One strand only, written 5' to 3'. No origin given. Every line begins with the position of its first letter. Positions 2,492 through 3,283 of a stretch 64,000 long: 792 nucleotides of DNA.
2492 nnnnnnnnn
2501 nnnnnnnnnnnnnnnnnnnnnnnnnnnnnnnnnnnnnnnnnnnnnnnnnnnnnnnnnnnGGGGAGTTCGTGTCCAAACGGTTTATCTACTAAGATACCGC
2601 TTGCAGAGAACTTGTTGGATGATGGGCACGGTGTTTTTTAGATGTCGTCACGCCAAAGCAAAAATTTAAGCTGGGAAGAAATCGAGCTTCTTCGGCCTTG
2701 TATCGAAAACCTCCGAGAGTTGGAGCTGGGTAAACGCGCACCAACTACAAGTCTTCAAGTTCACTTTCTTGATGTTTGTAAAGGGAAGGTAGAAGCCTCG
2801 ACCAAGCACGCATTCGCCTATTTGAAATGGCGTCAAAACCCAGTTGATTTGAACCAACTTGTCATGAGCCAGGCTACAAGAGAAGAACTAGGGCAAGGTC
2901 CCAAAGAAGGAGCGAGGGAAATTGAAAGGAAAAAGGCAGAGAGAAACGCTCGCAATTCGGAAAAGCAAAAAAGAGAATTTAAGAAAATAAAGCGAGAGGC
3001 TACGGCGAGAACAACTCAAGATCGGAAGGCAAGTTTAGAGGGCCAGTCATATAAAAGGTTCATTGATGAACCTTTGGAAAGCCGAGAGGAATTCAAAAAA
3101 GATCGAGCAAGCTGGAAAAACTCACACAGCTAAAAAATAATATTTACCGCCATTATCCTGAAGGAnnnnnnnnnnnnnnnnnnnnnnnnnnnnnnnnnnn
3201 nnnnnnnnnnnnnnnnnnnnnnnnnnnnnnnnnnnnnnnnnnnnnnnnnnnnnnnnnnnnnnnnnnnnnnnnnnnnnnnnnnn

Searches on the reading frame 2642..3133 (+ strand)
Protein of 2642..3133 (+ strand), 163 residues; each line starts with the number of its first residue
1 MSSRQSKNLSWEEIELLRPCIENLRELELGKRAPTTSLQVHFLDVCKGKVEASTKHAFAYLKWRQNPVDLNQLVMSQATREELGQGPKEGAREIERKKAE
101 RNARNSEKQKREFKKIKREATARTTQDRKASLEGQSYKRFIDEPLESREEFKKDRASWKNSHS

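Call 6: search_protein_families(library=pfam, proteins=[window:2642-3133:+], max_evalue=0.1)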
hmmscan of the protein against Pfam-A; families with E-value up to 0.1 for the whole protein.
window:2642-3133:+ (163 aa): 1 family
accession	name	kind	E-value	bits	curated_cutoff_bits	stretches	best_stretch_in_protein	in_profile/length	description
PF04219.17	DUF413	-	1.2e-05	25.7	25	1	8-65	17-74/90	Protein of unknown function, DUF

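Call 8: find_homologous_proteins(query=window:2642-3133:+, max_evalue=0.01)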
Query window:2642-3133:+ (163 aa): 2 proteins with E <= 0.01 among 36 candidates.
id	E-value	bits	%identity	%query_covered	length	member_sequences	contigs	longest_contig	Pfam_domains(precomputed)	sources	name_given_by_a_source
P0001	3.0e-98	344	99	100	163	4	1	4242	PF04219.18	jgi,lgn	-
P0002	7.5e-26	109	43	95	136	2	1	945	PF04219.18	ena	-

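Call 9: search_protein_families(library=ncbifam, proteins=[window:2642-3133:+], max_evalue=0.1)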
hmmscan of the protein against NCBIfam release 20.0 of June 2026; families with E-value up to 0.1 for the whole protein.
window:2642-3133:+ (163 aa): 4 families
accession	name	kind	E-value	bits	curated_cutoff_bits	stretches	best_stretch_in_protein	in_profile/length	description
NF008253.0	PRK11027.1-4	equivalog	3.8e-05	23.9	185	1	10-63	28-81/112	hypothetical protein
NF008251.0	PRK11027.1-1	equivalog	0.00016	21.7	181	1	12-62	30-80/112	hypothetical protein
NF008252.0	PRK11027.1-2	equivalog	0.00024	21.2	135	1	12-67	32-87/119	hypothetical protein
NF008254.0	PRK11027.1-5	equivalog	0.0015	18.4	221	1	6-65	43-102/148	hypothetical protein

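Call 11: find_encoding_contigs(protein=P0001, flank=10000)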
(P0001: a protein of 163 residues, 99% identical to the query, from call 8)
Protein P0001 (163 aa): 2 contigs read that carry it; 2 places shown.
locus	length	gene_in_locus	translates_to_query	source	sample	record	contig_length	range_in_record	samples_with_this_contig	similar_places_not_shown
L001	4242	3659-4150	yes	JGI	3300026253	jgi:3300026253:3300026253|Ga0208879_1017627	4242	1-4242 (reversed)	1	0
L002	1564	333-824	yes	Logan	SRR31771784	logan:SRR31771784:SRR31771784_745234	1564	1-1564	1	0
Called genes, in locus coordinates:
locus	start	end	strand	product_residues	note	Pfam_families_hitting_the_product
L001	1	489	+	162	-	?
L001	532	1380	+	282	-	PF01678:DAP_epimerase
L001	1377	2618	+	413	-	PF00919:UPF0004, PF04055:Radical_SAM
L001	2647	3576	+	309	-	PF02881:SRP54_N, PF13401:AAA_22 (faint), PF13191:AAA_16, PF13604:AAA_30 (weak), PF00448:SRP54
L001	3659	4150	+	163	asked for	PF04219:DUF413 (faint)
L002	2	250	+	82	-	?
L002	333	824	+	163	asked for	PF04219:DUF413 (faint)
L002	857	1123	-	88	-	PF00583:Acetyltransf_1 (faint), PF13508:Acetyltransf_7 (weak)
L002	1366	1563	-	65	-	?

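Call 12: find_encoding_contigs(protein=P0002, flank=10000)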
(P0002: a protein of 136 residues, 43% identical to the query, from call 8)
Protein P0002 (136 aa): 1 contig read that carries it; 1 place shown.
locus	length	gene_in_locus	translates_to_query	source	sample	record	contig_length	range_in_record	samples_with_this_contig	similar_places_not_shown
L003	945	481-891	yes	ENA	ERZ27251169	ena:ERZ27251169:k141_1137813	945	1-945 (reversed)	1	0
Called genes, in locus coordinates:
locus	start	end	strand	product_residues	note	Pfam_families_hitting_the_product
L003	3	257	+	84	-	?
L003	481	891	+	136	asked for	PF04219:DUF413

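Call 20: search_protein_representatives(alignment_id=A1)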
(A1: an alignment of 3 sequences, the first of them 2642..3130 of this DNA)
Query: 3 sequences, 163 profile positions. Proteins with E-value up to 0.001 (for the whole library): 268; up to 1e-10: 35; up to 1e-30: 2. The best 150 are listed.
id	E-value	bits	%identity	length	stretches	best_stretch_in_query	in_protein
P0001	1.7e-97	340.3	-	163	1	1-163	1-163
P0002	2.4e-61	222.7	-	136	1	1-163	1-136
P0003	7.1e-22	94.3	-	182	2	9-138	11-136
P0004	8.7e-19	84.3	-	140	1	7-159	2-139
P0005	2.0e-18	83.1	-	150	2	9-76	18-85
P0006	3.5e-18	82.3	-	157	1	9-159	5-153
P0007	1.3e-17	80.4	-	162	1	24-158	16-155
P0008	2.6e-17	79.5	-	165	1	9-159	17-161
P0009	9.0e-17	77.7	-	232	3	15-69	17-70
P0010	1.1e-16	77.5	-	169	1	7-160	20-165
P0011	1.1e-16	77.5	-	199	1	6-160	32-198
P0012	1.1e-16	77.5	-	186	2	17-70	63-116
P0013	2.1e-16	76.5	-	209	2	8-90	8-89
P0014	1.0e-14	71.1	-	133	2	16-66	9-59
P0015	4.8e-14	68.9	-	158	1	8-156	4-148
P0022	1.9e-12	63.7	-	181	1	25-161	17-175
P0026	4.6e-12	62.4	-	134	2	110-157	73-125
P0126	4.8e-06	42.9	-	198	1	88-161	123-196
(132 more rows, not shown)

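Call 25: search_protein_families(library=phrogs, proteins=[window:2642-3133:+], max_evalue=0.1)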
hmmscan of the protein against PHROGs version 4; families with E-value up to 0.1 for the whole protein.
window:2642-3133:+ (163 aa): 0 families

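Call 26: search_protein_families(library=padloc, proteins=[window:2642-3133:+], max_evalue=0.1)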
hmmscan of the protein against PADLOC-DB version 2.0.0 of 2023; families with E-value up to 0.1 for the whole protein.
window:2642-3133:+ (163 aa): 0 families

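Call 29: search_protein_families(library=pfam, alignment_id=A2, max_evalue=0.01)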
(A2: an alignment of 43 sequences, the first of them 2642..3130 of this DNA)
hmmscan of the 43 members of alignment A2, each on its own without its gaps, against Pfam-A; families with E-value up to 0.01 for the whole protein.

A. member 1, window:2642-3130:+ (163 aa): 1 family
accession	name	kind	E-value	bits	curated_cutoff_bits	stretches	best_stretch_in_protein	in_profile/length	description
PF04219.17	DUF413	-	1.2e-05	25.7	25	1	8-65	17-74/90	Protein of unknown function, DUF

B. families by the number of members that match (of 43 scanned): 4 families
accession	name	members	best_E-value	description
PF04219.17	DUF413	43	4.9e-11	Protein of unknown function, DUF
PF01258.23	zf-dskA_traR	2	2.1e-07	Prokaryotic dksA/traR C4-type zinc finger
PF20551.3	DUF6765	1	0.0014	Family of unknown function (DUF6765)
PF15811.11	SVIP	1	0.0038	Small VCP/p97-interacting protein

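Call 30: search_solved_structures(query=A2, max_evalue=1, show_alignments=2)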
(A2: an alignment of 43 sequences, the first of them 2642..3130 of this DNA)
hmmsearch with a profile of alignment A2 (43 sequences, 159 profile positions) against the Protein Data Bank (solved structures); distinct sequences matched with E-value up to 1: 0.

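Call 32: search_dna_similar(query=window:2642-3130:+, collection=phages, mode=protein, max_evalue=0.01)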
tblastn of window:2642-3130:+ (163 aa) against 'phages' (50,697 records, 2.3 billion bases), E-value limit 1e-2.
No match.

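Call 33: search_dna_similar(query=window:2642-3130:+, collection=plasmids, mode=protein, max_evalue=0.01)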
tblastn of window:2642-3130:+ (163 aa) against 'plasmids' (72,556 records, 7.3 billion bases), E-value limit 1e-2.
No match.

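Call 37: find_homologous_proteins(query=A2, max_evalue=0.001)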
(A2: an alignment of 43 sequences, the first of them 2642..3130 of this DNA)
Query A2 (43 sequences) (163 aa, profile of the alignment): 11 proteins with E <= 0.001 among 2995 candidates.
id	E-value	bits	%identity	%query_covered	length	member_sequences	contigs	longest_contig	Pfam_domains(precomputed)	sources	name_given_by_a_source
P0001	8.6e-40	155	99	100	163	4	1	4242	PF04219.18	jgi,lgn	-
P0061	9.7e-39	151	26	95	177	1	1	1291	PF04219.18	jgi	jgi:uncharacterized protein YifE (UPF0438 family)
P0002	1.0e-36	145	43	95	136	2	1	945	PF04219.18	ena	-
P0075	1.8e-30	124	30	99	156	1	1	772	-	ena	-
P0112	4.4e-29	120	25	85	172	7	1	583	PF01258.24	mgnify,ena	mgnify:CR=1 FL=1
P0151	2.2e-25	108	23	85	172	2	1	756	PF01258.24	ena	-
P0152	5.1e-12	64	28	35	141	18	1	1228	-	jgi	jgi:hypothetical protein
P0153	1.4e-11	63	36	27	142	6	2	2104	-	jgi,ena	-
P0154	2.7e-11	62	28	35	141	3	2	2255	-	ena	-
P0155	8.5e-11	60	29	28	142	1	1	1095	-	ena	-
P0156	1.6e-9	56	28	26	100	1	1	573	-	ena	-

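Call 38: find_related_loci(query=A2, collection=viral_contigs, flank=8000)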
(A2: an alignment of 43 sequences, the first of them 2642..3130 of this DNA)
Query A2 (163 aa) in viral_contigs; peptide patterns used: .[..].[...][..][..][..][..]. (x = any residue, [..] = any of these).
42 stretches matched a pattern, but none encodes a relative of the query by tblastn (E <= 1e-3).

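Call 40: predict_structure(alignment_id=A2)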
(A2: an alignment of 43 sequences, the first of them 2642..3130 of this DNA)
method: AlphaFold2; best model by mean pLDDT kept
length: 163 residues; sequences in the alignment: 43
mean_pLDDT: 87.3   pTM: 0.56
mean pLDDT of the five models: 87.3, 87.0, 86.9, 86.7, 85.4
residues with pLDDT >= 90: 105; 70-90: 33; 50-70: 22; < 50: 3
segments of 3 or more residues with pLDDT < 50: 1-3
pLDDT, mean of each block of 10 residues (from residue 1): 67 96 98 98 98 97 95 93 81 93 98 98 93 67 61 72 60
secondary structure, 60 per line:
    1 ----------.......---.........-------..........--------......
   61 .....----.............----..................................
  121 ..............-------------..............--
elements in order: H11-17 H21-29 H37-46 H55-65 H70-82 H87-134 H148-161

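Call 43: find_related_loci(query=A2, collection=metagenome_contigs, flank=10000)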
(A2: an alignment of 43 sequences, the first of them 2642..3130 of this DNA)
Query A2 (163 aa) in metagenome_contigs; peptide patterns used: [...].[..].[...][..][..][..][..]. (x = any residue, [..] = any of these).
145 stretches matched a pattern; 40 encode a relative of the query (tblastn E <= 1e-3); 40 distinct loci.
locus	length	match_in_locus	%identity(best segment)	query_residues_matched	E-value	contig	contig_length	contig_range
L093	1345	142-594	39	5-159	2e-21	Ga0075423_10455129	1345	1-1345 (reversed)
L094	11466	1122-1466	35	16-157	9e-17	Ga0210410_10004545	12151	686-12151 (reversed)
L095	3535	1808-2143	34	16-154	2e-16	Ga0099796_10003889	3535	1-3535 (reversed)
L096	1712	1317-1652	34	16-154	1e-16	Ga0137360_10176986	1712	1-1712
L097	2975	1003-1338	34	16-154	2e-16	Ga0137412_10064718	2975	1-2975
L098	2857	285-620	34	16-154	2e-16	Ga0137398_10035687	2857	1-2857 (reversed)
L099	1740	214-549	34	16-154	5e-16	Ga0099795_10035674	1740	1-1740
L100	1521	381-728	33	10-154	8e-16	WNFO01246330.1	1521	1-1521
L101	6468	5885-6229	31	16-157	1e-15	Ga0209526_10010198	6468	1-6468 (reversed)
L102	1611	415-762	33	10-154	8e-16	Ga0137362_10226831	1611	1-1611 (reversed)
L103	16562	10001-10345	31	16-157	1e-15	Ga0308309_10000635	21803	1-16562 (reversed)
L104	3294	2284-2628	31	16-157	1e-15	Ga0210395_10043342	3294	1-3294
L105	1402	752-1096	34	16-157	1e-15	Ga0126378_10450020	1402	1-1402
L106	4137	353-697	31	16-157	1e-15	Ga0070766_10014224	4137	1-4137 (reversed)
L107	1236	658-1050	34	3-157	1e-15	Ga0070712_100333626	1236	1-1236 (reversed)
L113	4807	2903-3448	32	8-161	6e-14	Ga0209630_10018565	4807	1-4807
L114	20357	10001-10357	29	27-160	2e-13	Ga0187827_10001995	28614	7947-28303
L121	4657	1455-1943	28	9-159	6e-11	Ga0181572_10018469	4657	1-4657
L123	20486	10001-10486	26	15-159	2e-10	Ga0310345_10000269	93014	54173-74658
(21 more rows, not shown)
